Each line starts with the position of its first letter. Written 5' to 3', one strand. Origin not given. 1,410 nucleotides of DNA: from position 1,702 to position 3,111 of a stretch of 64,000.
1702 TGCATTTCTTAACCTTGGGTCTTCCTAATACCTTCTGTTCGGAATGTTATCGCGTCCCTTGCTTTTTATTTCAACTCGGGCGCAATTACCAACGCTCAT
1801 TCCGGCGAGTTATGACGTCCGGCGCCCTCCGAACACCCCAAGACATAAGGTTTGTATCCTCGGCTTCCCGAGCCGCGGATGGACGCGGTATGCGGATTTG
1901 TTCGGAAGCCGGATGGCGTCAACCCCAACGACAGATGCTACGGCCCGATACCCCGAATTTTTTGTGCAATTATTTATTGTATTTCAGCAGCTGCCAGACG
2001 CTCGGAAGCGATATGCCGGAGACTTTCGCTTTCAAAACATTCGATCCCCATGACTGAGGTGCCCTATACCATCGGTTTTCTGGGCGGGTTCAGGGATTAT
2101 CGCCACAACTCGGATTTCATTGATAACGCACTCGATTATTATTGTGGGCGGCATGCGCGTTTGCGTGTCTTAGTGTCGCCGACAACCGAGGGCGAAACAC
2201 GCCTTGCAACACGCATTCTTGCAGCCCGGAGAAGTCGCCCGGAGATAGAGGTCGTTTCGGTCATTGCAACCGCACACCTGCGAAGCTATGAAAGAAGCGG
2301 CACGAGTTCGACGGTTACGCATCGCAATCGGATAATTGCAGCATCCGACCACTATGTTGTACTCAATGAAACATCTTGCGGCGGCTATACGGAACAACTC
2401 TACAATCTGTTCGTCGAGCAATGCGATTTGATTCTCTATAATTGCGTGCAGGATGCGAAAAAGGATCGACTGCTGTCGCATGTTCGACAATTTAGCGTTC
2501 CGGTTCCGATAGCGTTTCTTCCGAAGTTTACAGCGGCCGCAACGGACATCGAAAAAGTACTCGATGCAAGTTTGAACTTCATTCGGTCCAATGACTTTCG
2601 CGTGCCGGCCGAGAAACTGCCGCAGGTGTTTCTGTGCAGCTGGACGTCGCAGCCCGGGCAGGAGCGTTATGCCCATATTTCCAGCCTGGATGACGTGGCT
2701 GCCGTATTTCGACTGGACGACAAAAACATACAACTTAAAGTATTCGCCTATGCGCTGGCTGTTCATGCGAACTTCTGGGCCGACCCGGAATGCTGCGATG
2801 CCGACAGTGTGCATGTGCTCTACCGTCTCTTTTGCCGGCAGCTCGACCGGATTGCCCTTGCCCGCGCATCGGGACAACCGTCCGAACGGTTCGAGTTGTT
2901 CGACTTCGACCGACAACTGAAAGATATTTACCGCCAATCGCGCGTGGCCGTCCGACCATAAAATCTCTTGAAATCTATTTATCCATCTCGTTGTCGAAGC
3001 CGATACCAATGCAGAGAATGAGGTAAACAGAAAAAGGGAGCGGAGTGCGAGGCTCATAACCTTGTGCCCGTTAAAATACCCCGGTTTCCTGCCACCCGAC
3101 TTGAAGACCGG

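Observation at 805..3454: AT-rich, gene-poor islet beside tRNA-Gly(GCC): XRE regulator + ORF-free structured region + SLOG-like protein, with no mobility genes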

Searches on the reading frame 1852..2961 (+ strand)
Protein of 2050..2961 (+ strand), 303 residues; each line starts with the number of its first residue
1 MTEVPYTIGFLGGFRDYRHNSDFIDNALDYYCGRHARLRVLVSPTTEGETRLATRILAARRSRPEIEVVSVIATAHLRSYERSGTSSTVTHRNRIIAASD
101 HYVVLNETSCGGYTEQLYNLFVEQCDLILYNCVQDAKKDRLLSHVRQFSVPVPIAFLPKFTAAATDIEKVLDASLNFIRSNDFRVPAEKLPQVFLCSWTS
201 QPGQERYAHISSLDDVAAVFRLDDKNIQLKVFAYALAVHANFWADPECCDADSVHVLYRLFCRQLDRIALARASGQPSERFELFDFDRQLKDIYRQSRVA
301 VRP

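Call 6: search_protein_families(library=pfam, proteins=[window:2050-2961:+, window:1852-2961:+], max_evalue=1)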
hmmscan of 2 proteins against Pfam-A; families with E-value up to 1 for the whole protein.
window:2050-2961:+ (303 aa): 0 families

window:1852-2961:+ (369 aa): 0 families

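Call 7: find_homologous_proteins(query=window:2050-2961:+)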
Query window:2050-2961:+ (303 aa): 60 proteins with E <= 0.001 among 3026 candidates.
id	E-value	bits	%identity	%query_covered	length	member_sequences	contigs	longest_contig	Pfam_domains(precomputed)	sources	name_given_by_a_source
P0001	1.3e-201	686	100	100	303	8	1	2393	-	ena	-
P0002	4.6e-180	615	90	98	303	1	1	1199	-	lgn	-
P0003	4.7e-179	612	91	97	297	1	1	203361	-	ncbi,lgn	-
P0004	2.5e-177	606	91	97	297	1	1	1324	-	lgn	-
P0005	4.5e-177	605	90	97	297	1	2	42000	-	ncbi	-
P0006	3.2e-174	596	89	97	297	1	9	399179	-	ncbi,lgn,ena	-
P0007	4.2e-172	589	86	100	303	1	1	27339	-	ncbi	-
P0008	5.0e-171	586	86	99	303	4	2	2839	-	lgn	-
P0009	6.7e-171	585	86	100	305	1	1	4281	-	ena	-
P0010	6.3e-169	579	86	97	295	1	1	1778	-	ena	-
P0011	1.2e-167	575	87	97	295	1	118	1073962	-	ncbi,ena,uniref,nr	ncbi:hypothetical protein [uncultured Alistipes sp.]|uniref:hypothetical protein n=1 Tax=uncultured 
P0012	2.2e-167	574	86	97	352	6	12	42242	-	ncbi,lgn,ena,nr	ncbi:MAG: hypothetical protein OSJ35_08960 [Alistipes sp.]|nr:hypothetical protein [Alistipes sp.]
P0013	3.8e-167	573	87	97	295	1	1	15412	-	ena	-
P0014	4.2e-167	573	87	97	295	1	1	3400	-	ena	-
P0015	4.3e-167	573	87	97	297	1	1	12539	-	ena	-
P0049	2.7e-148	511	76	99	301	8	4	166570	-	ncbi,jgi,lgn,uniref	ncbi:hypothetical protein [Alistipes putredinis]|uniref:hypothetical protein n=1 Tax=Alistipes putre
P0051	2.1e-146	505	77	97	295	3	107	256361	-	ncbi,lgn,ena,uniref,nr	ncbi:hypothetical protein [Bacteroides caecimuris]|uniref:hypothetical protein n=1 Tax=Bacteroides c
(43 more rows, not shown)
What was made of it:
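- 2050..2961 (+): 303-aa protein: an N-terminal YpsA-like SLOG-fold domain (~1-150) plus an all-alpha C-terminal domain (~150-303). The C-domain also exists as a stand-alone protein. 60 Alistipes clusters at 64-100% identity (call 7).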

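Call 10: find_related_loci(query=window:2050-2961:+, collection=genome_contigs, flank=4000)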
Query window:2050-2961:+ (303 aa) in genome_contigs; peptide patterns used: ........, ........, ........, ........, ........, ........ (x = any residue, [..] = any of these).
204 stretches matched a pattern; 7 encode a relative of the query (tblastn E <= 1e-3); 7 distinct loci.
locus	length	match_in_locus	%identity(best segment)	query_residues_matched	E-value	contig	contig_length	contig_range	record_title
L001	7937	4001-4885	81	1-295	2e-162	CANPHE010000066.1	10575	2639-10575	MAG TPA_asm: uncultured Alistipes sp. isolate SRR15730541_bin.39_metawrap_v1.3_MAG genome assembly, contig: NODE.3335_le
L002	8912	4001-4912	79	1-303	7e-161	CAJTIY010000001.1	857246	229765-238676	MAG TPA_asm: uncultured Alistipes sp. isolate MGBC103317 genome assembly, contig: MGBC103317.1, whole genome shotgun seq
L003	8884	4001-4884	78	1-295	8e-141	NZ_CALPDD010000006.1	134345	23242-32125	Alistipes muris strain DSM 112343 NODE_6_length_134345_cov_77.470097, whole genome shotgun sequence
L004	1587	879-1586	80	1-236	2e-134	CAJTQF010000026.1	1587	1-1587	MAG TPA_asm: uncultured Christensenella sp. isolate MGBC105391 genome assembly, contig: MGBC105391.26, whole genome shot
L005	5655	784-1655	70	1-297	7e-118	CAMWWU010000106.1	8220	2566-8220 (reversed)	MAG TPA_asm: uncultured Alistipes sp. isolate SRR14411258_bin.3_metawrap_v1.3_MAG genome assembly, contig: NODE.1584_len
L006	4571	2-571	74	109-298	2e-91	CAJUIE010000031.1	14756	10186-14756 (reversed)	MAG TPA_asm: uncultured Alistipes sp. isolate MGBC139975 genome assembly, contig: MGBC139975.31, whole genome shotgun se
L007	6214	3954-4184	73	221-298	2e-30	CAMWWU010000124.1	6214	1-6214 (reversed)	MAG TPA_asm: uncultured Alistipes sp. isolate SRR14411258_bin.3_metawrap_v1.3_MAG genome assembly, contig: NODE.2145_len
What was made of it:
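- Tried and rejected: The genome_contigs scan by protein returned only 7 loci (call 10).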

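Call 39: find_homologous_proteins(query=A3, max_evalue=0.001)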
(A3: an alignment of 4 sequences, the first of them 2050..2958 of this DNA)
Query A3 (4 sequences) (303 aa, profile of the alignment): 79 proteins with E <= 0.001 among 8000 candidates.
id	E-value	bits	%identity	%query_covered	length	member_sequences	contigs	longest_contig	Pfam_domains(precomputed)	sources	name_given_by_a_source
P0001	2.2e-146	505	100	100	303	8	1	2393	-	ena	-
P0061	2.9e-138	478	29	93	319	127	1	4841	-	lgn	-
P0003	2.1e-133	462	91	97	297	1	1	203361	-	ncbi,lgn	-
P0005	1.5e-132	459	90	97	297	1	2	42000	-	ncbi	-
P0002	2.4e-132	459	90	98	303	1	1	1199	-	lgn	-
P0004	1.7e-129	449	91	97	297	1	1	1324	-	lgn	-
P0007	3.3e-129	449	86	100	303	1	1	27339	-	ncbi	-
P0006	5.2e-129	448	89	97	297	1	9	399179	-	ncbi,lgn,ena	-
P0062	1.6e-128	446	29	93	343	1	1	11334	-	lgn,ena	-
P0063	1.3e-127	443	28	93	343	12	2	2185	-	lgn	-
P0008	3.0e-127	442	86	99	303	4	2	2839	-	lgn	-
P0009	4.0e-127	442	86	100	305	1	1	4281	-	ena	-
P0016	9.4e-127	440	84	100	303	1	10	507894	-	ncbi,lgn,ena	-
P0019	1.0e-125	437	85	97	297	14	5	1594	-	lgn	-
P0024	1.4e-125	437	81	100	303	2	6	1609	-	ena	-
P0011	2.5e-122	426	87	97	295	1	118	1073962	-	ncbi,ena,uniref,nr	ncbi:hypothetical protein [uncultured Alistipes sp.]|uniref:hypothetical protein n=1 Tax=uncultured 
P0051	2.1e-114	400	77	97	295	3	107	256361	-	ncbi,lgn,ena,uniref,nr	ncbi:hypothetical protein [Bacteroides caecimuris]|uniref:hypothetical protein n=1 Tax=Bacteroides c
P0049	1.1e-113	398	76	99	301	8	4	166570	-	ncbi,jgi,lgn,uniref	ncbi:hypothetical protein [Alistipes putredinis]|uniref:hypothetical protein n=1 Tax=Alistipes putre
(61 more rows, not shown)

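Call 41: search_protein_representatives(protein=window:2050-2958:+)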
Query: 303 residues. Proteins with E-value up to 0.001 (for the whole library): 40; up to 1e-10: 21; up to 1e-30: 4. The best 40 are listed.
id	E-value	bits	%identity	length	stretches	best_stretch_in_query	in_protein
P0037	4.1e-158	541.6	79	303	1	1-303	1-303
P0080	6.0e-39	150.5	59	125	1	129-253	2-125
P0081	1.2e-33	133.1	32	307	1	22-293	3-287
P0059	3.1e-32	128.4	61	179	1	59-162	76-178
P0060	1.7e-25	106.3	75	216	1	225-298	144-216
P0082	6.6e-25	104.4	30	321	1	6-287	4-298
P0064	2.1e-24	102.8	30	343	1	4-289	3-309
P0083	1.1e-23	100.4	27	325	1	6-289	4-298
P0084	1.5e-23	99.9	27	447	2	5-277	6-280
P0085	1.0e-22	97.2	30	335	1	6-294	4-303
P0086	3.2e-21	92.3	31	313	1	22-289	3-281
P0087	4.0e-21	92.0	30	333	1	5-288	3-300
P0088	1.1e-16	77.4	29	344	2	166-293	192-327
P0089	7.7e-16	74.6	27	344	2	6-155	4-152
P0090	8.9e-16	74.4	25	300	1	5-287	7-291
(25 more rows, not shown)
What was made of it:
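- Closest known: YpsA / DUF1273. Different: The family is confined to Alistipes-like mobile elements (calls 7, 41).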

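Call 46: predict_structure(alignment_id=A4)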
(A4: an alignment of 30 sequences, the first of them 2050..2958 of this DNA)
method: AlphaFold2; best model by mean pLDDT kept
length: 303 residues; sequences in the alignment: 30
mean_pLDDT: 60.5   pTM: 0.56
mean pLDDT of the five models: 60.5, 60.1, 59.4, 56.6, 55.2
residues with pLDDT >= 90: 13; 70-90: 102; 50-70: 58; < 50: 130
segments of 3 or more residues with pLDDT < 50: 159-257, 278-303
pLDDT, mean of each block of 10 residues (from residue 1): 73 64 74 79 84 87 89 81 74 86 78 81 79 65 65 57 39 42 36 41 45 42 45 44 37 46 53 52 42 41 32
secondary structure, 60 per line:
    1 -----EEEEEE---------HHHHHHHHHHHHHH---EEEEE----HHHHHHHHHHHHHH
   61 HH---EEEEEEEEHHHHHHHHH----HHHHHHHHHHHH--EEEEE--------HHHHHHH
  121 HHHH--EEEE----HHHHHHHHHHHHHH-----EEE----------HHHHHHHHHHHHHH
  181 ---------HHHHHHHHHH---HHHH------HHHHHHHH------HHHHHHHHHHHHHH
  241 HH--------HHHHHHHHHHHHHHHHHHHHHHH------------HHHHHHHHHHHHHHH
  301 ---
elements in order: E6-11 H21-34 E38-42 H47-62 E66-73 H74-82 H87-98 E101-105 H114-124 E127-130 H135-148 E154-156 H167-180 H190-199 H203-206 H213-220 H227-242 H251-273 H286-300
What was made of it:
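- On SLOG superfamily: Model confidence is moderate, with block pLDDT 64-89 for residues 1-150 (call 46).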

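Call 51: fold_search(model_id=the predicted structure, library=pdb)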
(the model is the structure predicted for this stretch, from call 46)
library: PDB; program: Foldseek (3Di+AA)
matches with E <= 10: 1394; with E <= 0.001: 2
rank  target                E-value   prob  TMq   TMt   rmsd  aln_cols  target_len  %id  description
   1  2nx2                  5.7e-04  1.00  0.39  0.61   5.7       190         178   14  Crystal structure of protein ypsA from Bacillus subtilis, Pfam DUF1273 (released 2006-12-19)
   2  8sl6_B                7.5e-04  0.99  0.37  0.15  15.3       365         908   13  Cryo-EM structure of the rat TRPM5 channel in EGTA (released 2024-07-03)
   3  4lc1_A                2.2e-03  0.87  0.24  0.23  19.6       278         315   11  MeaB, A Bacterial Homolog of MMAA, Bound to GDP and crystallized in the presence of GDP and [AlF4]- (released 2013-09-25)
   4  8sl6_C                2.3e-03  0.99  0.38  0.15  18.6       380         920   12  Cryo-EM structure of the rat TRPM5 channel in EGTA (released 2024-07-03)
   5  9b6f_A                2.4e-03  0.95  0.33  0.14  16.6       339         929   13  Cryo-EM structure of the mouse TRPM8 channel in complex with the antagonist AMG2850 (released 2024-08-21)
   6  9b6e_A                4.8e-03  0.96  0.35  0.14  15.8       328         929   12  Cryo-EM structure of the mouse TRPM8 channel in complex with the antagonist TC-I 2014 (released 2024-08-21)
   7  3h22_A                5.9e-03  0.80  0.24  0.27  12.7       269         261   10  Structural Studies of Pterin-Based Inhibitors of Dihydropteroate Synthase (released 2009-12-08)
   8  9b6d_A                9.3e-03  0.93  0.36  0.14  16.2       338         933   14  Cryo-EM structure of the mouse TRPM8 channel in the ligand-free desensitized state (released 2024-08-21)
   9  8slp_A                1.5e-02  0.89  0.36  0.14  15.1       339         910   11  Cryo-EM structure of the rat TRPM5 channel in 2mM calcium, high-2 (released 2024-07-03)
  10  8e4p_A                1.5e-02  0.84  0.34  0.14  14.4       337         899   12  Mouse TRPM8 structure determined in the ligand- and PI(4,5)P2-free condition, Class I , C0 state (released 2022-10-26)
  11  6tpj_B                2.3e-02  0.30  0.20  0.14  23.1       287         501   10  Crystal structure of the Orexin-2 receptor in complex with suvorexant at 2.76 A resolution (released 2020-01-01)
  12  9b92_A                2.4e-02  0.95  0.39  0.14  12.1       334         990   10  Cryo-EM structure of the human TRPM4 in complex with calcium at 18 degrees Celsius (released 2024-05-15)
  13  3gh1_A                2.5e-02  0.47  0.24  0.18  17.7       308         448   14  Crystal structure of predicted nucleotide-binding protein from Vibrio cholerae (released 2009-03-10)
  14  6pkx_B                2.7e-02  0.77  0.35  0.11  17.4       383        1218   10  Cryo-EM structure of the zebrafish TRPM2 channel in the presence of ADPR and Ca2+ (released 2019-08-28)
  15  9hs2_C                2.7e-02  0.60  0.27  0.20  18.9       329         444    9  Crystal structure of the Escherichia coli nucleosidase PpnN (ppGpp form) (released 2025-11-12)
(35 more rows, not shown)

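Call 62: search_protein_families(library=padloc, max_evalue=0.01, proteins=[window:2050-2958:+])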
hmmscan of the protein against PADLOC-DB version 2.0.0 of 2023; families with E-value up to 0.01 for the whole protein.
window:2050-2958:+ (303 aa): 0 families

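Call 63: find_encoding_contigs(protein=P0011, flank=5000, max_places=3)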
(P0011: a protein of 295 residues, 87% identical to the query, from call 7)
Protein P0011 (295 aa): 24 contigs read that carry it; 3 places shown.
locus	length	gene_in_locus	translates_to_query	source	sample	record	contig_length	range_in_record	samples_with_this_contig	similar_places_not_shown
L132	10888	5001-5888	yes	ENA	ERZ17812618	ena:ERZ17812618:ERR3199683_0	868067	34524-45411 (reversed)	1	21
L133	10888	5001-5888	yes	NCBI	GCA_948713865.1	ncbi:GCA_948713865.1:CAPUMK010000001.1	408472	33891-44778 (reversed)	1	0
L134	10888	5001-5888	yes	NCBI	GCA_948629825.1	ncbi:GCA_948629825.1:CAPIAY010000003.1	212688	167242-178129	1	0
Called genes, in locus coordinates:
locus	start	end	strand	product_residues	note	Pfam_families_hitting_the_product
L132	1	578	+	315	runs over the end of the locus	-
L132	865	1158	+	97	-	PF12728:HTH_17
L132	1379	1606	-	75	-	-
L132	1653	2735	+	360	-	PF03432:Relaxase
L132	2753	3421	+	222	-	-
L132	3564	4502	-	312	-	PF05168:HEPN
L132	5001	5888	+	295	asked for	-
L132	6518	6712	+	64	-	PF01381:HTH_3, PF13443:HTH_26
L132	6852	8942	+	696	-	PF13588:HSDR_N_2, PF07669:Eco57I (faint), PF02384:N6_Mtase, PF01170:UPF0020, PF02384:N6_Mtase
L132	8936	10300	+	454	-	PF01420:Methylase_S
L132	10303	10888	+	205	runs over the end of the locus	-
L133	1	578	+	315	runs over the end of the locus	-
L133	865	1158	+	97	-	PF12728:HTH_17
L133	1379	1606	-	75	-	-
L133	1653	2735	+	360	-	PF03432:Relaxase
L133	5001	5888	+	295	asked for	-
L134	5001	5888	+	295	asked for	-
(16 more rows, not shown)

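Call 64: find_encoding_contigs(protein=P0049, flank=5000, max_places=3)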
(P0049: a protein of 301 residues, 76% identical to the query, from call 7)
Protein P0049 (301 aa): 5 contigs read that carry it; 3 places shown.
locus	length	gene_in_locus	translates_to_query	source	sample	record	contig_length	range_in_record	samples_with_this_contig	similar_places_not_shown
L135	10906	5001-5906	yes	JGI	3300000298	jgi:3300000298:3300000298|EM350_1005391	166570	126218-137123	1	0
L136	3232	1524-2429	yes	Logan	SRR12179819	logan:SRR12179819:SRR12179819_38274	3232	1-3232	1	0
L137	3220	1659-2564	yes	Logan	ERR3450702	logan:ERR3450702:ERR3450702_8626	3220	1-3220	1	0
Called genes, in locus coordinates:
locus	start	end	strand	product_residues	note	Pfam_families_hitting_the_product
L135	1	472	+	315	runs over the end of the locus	-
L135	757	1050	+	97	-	PF12728:HTH_17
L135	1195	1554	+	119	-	PF21983:NikA-like, PF05713:MobC (weak)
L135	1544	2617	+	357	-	PF03432:Relaxase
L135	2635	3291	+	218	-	-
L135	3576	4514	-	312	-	PF18765:Polbeta (faint), PF05168:HEPN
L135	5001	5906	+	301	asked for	-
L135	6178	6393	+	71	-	PF13560:HTH_31 (weak), PF01381:HTH_3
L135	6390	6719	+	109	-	PF13657:Couple_hipA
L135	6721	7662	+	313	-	PF07804:HipA_C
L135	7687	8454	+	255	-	PF03167:UDG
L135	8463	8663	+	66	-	PF13783:DUF4177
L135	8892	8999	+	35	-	-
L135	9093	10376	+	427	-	PF01053:Cys_Met_Meta_PP, PF00155:Aminotran_1_2 (weak), PF01041:DegT_DnrJ_EryC1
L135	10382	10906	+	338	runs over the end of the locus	PF00561:Abhydrolase_1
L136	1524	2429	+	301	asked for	-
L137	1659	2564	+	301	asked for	-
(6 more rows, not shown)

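Call 65: find_encoding_contigs(protein=P0051, flank=5000, max_places=3)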
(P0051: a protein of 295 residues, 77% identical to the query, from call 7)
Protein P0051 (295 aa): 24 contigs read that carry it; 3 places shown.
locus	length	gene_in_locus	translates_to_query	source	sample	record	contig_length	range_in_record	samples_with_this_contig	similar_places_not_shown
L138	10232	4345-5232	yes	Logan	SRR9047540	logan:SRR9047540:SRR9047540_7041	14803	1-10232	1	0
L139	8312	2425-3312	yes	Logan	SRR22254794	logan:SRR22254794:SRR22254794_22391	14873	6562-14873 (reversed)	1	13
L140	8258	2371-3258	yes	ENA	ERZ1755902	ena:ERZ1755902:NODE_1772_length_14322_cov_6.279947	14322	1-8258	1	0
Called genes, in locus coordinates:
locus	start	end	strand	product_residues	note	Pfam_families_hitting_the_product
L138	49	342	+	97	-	PF12728:HTH_17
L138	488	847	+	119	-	PF21983:NikA-like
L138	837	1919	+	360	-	PF03432:Relaxase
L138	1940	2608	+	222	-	-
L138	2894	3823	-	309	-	PF05168:HEPN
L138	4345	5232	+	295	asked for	-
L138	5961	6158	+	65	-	PF13443:HTH_26 (weak), PF01381:HTH_3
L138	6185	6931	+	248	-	PF01555:N6_N4_Mtase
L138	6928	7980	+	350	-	PF00145:DNA_methylase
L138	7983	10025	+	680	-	PF07728:AAA_5 (faint)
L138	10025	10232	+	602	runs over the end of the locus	PF09563:RE_LlaJI (weak)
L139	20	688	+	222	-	-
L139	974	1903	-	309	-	PF05168:HEPN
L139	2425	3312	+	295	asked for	-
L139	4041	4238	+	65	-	PF13443:HTH_26 (weak), PF01381:HTH_3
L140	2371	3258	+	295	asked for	-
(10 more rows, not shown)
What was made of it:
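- In relatives the pair is element backbone, and the recognisable defence genes lie further downstream (calls 63-65).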

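Call 74: search_protein_families(library=pfam, max_evalue=0.001, proteins=[L002:340-1560:+, L002:1686-2252:-, L002:5156-5761:-, L002:6071-7009:+, L002:7275-7841:-, L002:8070-8846:-, L132:2753-3418:+, L132:1379-1603:-])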
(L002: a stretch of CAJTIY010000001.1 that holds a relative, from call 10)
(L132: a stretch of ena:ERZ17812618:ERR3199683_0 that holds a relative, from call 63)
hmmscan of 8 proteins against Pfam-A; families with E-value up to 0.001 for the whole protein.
L002:340-1560:+ (407 aa): 1 family
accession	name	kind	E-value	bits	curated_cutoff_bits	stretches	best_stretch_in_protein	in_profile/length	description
PF03432.20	Relaxase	-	3.7e-28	98.9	24.6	1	45-153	21-132/132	MobA/VirD2-like, nuclease domain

L002:1686-2252:- (188 aa): 1 family
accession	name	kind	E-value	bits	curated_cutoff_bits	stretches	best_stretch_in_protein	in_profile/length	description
PF10543.14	ORF6N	-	6.2e-35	119.8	27.8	1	8-94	1-86/86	ORF6N domain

L002:5156-5761:- (201 aa): 3 families
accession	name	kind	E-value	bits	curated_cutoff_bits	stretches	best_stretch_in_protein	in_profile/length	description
PF04542.20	Sigma70_r2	-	5.5e-13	49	24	1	30-84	12-67/71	Sigma-70 region 2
PF04545.22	Sigma70_r4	-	1.6e-07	31.2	24.1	1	132-179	2-49/50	Sigma-70, region 4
PF08281.18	Sigma70_r4_2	-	4.7e-06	26.6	25.7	1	126-168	2-44/54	Sigma-70, region 4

L002:6071-7009:+ (313 aa): 2 families
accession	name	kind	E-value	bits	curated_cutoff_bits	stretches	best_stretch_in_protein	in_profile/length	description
PF04773.18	FecR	-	4e-19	69.3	24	1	107-200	4-97/97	FecR protein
PF16344.10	FecR_C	-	3.1e-13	50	24.4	1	241-310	2-69/70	FecR, C-terminal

L002:7275-7841:- (188 aa): 0 families

L002:8070-8846:- (258 aa): 0 families

L132:2753-3418:+ (222 aa): 0 families

L132:1379-1603:- (74 aa): 0 families
